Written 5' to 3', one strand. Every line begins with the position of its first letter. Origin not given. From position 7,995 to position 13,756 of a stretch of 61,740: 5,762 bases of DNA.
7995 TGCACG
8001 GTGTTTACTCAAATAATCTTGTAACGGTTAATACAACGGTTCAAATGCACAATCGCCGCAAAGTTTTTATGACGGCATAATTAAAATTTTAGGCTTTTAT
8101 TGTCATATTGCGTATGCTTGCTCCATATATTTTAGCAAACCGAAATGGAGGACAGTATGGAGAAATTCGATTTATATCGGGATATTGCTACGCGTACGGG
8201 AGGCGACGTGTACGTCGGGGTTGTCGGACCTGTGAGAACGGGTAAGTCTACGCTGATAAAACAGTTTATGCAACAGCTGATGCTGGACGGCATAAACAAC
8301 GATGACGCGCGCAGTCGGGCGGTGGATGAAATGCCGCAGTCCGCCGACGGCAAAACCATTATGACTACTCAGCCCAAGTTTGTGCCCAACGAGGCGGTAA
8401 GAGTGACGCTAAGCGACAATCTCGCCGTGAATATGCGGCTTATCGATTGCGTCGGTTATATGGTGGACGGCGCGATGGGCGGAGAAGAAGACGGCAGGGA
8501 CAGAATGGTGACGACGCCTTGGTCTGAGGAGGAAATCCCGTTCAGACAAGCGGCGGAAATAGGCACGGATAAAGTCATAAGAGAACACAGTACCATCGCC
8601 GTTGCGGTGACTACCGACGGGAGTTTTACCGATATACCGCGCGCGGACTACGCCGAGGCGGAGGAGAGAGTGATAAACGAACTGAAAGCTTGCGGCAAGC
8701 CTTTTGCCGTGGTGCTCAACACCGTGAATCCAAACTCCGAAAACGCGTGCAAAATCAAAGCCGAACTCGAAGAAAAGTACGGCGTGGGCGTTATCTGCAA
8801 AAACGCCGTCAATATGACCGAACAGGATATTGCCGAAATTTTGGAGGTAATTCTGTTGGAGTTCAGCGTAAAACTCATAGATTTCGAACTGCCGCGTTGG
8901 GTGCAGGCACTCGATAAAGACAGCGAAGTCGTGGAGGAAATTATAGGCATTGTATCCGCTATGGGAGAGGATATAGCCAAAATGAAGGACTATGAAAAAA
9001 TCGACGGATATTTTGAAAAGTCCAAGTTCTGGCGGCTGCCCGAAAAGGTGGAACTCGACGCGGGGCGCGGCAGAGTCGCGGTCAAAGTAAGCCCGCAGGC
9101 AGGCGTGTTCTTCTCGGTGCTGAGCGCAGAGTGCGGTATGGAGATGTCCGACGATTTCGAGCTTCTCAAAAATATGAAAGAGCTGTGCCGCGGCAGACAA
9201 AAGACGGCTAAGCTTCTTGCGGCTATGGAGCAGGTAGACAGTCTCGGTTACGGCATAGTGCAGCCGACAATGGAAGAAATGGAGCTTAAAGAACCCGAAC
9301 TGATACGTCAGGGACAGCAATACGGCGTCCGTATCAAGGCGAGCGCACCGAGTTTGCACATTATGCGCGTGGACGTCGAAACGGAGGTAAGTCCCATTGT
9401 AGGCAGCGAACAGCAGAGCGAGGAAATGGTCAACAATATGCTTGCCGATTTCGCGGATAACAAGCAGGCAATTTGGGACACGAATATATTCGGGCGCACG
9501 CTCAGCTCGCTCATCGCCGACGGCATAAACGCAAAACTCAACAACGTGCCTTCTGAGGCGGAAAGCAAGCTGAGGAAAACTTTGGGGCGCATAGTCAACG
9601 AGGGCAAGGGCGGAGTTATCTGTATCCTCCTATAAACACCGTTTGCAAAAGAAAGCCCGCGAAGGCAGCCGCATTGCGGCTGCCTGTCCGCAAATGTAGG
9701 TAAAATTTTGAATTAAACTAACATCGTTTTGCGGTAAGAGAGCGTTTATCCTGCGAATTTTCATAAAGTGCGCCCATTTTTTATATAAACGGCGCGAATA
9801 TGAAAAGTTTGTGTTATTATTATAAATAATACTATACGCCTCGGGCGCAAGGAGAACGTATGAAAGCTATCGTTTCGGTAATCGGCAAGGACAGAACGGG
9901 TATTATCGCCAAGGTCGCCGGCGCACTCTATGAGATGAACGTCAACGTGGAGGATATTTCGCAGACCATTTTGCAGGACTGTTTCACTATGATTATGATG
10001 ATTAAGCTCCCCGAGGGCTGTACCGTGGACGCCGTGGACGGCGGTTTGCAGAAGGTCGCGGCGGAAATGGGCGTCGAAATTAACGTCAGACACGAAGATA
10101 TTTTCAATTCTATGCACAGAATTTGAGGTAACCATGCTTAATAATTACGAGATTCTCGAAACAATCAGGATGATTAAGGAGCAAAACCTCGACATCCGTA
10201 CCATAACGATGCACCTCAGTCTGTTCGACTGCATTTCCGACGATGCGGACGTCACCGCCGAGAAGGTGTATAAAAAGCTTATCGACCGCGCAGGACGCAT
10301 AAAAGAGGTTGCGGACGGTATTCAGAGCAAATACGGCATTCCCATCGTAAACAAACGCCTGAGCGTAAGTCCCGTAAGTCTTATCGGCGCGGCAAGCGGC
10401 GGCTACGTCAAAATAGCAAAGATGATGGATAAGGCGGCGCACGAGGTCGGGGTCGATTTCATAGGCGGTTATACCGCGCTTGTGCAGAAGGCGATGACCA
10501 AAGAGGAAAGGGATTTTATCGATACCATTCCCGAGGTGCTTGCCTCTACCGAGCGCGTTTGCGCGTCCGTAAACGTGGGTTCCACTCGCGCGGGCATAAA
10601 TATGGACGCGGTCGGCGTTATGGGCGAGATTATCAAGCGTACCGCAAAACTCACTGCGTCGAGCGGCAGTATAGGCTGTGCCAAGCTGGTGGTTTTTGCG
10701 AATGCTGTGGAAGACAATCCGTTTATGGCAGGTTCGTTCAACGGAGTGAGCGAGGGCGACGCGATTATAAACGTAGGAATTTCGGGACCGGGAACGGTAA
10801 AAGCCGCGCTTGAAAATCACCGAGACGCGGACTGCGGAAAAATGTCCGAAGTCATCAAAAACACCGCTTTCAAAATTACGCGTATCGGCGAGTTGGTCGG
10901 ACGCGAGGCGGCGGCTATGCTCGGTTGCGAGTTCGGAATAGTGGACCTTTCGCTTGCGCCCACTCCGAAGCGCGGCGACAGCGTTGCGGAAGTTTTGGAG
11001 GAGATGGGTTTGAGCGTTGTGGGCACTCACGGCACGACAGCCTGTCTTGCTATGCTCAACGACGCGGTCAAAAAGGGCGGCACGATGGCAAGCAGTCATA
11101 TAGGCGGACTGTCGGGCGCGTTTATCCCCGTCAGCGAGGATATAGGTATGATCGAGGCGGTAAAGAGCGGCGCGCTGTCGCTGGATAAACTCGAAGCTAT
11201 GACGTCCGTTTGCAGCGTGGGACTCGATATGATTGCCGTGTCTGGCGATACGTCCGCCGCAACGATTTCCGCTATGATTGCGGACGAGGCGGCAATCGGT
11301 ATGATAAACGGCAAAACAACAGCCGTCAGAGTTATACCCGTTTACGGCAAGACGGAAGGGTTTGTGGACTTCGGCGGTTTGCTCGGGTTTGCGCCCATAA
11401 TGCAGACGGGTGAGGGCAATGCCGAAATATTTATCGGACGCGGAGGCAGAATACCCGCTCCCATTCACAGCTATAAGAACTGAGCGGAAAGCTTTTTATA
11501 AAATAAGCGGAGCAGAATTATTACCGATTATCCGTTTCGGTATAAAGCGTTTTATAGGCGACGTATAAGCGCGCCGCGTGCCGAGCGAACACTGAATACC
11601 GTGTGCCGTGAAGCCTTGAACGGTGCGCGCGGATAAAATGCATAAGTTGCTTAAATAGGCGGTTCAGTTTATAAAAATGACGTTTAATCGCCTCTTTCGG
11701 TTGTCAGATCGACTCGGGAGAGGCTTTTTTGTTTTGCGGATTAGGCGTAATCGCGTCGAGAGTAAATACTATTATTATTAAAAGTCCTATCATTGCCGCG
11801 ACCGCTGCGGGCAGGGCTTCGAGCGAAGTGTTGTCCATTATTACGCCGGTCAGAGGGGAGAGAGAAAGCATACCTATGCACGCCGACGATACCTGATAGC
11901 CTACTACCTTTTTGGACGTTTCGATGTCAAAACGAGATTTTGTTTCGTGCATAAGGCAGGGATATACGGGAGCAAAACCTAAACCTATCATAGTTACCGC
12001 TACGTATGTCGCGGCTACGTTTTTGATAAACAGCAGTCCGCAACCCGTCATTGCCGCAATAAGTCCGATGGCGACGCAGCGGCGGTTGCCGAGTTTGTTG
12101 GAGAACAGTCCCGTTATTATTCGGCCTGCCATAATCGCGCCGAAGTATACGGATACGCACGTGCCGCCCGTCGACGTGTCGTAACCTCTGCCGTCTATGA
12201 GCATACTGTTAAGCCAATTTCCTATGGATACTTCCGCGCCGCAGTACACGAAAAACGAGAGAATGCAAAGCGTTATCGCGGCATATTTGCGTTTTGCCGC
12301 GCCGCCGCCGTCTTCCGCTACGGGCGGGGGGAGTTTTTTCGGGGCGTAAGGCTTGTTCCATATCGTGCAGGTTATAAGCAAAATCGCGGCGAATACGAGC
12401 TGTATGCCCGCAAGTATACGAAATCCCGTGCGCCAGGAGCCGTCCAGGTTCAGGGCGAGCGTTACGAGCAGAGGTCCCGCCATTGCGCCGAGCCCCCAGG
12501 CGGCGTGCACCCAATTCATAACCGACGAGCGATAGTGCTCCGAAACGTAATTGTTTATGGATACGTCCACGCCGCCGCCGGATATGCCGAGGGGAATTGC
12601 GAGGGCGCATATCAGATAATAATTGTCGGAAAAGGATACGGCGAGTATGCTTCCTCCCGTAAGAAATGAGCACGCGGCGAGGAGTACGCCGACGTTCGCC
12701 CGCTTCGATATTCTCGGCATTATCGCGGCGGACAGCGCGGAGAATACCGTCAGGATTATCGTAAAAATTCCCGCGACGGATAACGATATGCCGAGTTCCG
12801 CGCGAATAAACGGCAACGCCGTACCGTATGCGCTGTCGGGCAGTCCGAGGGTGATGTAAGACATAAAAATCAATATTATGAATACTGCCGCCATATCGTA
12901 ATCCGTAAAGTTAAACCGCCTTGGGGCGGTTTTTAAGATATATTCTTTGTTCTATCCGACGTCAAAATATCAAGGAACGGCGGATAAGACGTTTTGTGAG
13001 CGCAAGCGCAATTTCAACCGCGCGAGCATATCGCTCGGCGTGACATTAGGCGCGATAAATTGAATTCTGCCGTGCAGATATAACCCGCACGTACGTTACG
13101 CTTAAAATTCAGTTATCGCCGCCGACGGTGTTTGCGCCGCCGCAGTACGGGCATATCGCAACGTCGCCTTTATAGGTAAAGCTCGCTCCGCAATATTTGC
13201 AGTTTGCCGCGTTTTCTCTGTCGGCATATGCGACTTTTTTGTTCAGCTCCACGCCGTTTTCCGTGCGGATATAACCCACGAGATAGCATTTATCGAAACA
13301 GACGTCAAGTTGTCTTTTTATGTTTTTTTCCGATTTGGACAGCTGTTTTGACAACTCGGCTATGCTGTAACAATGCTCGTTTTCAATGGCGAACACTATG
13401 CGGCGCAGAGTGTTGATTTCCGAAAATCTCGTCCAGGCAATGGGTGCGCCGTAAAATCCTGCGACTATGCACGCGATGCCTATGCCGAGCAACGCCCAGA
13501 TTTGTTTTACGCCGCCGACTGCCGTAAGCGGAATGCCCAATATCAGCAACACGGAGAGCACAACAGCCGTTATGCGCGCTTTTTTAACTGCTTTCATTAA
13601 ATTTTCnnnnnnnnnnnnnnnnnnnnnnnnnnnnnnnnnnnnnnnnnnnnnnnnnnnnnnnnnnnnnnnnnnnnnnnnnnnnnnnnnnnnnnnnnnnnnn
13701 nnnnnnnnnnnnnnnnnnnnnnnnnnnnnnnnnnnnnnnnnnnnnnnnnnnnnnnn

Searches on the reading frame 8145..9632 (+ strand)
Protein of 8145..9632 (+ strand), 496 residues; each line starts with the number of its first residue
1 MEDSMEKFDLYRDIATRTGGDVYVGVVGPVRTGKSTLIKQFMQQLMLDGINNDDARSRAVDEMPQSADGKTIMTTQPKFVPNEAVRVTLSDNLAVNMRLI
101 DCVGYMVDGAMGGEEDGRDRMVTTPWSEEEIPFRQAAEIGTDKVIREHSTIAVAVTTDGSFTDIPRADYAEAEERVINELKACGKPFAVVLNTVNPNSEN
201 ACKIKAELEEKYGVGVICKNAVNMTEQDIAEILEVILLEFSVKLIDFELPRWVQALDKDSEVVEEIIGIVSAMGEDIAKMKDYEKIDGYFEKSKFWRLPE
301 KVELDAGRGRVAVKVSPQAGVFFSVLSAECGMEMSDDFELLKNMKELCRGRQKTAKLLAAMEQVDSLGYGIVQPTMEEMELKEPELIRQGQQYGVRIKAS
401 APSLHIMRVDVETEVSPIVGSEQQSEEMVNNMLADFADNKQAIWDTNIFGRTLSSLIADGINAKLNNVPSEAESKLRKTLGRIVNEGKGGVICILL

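Call 61: search_protein_families(library=pfam, proteins=[window:8145-9632:+], max_evalue=0.001)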
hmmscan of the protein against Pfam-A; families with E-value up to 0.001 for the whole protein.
window:8145-9632:+ (496 aa): 4 families
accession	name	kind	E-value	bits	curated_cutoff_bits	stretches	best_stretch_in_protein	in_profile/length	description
PF09547.16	SpoIVA_ATPase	-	2.8e-109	364.5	26.6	1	5-240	1-236/237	Stage IV sporulation protein A, ATPase domain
PF20438.3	SpoIVA_middle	-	7.2e-54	183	25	1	242-420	1-179/179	Stage IV sporulation protein A, middle domain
PF20439.3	SpoIVA_C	-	7.6e-29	100.1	25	1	421-496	1-76/76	Sporulation stage IV protein A, C-terminal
PF00009.33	GTP_EFTU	-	0.00081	19.5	26.5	0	24-105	6-79/188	Elongation factor Tu GTP binding domain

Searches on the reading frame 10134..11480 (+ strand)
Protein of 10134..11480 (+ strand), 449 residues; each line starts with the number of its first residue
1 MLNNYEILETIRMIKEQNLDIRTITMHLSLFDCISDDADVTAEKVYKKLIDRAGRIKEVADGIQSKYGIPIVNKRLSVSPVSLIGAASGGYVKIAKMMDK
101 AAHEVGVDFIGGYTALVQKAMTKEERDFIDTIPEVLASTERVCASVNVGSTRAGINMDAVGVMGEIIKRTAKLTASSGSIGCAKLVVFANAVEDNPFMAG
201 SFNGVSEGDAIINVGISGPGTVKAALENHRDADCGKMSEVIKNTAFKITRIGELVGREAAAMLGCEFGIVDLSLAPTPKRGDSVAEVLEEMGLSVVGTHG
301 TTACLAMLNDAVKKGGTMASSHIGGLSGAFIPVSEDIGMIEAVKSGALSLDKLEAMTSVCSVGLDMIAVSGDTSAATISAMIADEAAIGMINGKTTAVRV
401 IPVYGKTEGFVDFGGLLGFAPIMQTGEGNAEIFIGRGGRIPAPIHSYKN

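Call 61: search_protein_families(library=pfam, proteins=[window:10134-11480:+], max_evalue=0.001)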
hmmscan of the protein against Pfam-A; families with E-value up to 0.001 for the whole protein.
window:10134-11480:+ (449 aa): 1 family
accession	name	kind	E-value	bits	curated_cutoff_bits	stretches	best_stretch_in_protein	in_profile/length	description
PF05167.17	DUF711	-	4.2e-178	592.8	25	1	12-418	1-411/413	Uncharacterised ACR (DUF711)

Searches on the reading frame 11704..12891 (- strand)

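Call 9: search_protein_families(library=pfam, proteins=[window:11704-12891:-], max_evalue=0.01)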
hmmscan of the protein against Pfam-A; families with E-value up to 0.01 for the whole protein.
window:11704-12891:- (395 aa): 2 families
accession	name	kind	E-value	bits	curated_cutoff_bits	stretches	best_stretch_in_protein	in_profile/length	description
PF07690.21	MFS_1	-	1.8e-38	132.8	33.4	2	8-314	1-316/347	Major Facilitator Superfamily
PF00083.30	Sugar_tr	-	0.00058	19.3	22.3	0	40-178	48-191/452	Sugar (and other) transporter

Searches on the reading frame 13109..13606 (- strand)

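Call 9: search_protein_families(library=pfam, proteins=[window:13109-13606:-], max_evalue=0.01)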
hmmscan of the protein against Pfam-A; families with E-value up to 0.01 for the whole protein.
window:13109-13606:- (165 aa): 4 families
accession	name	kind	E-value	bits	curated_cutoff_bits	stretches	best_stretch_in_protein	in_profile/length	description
PF14446.12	Prok-RING_1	-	0.00025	21.4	29.1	1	133-157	4-28/54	Prokaryotic RING finger family 1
PF01155.25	HypA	-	0.0022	18.4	28.9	1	77-159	21-96/112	Hydrogenase/urease nickel incorporation, metallochaperone, hypA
PF10276.14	zf-CHCC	-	0.0064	16.9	27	0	130-143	24-37/37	Zinc-finger domain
PF09548.15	Spore_III_AB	-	0.0072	16.8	32.5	0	38-106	4-72/170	Stage III sporulation protein AB (spore_III_AB)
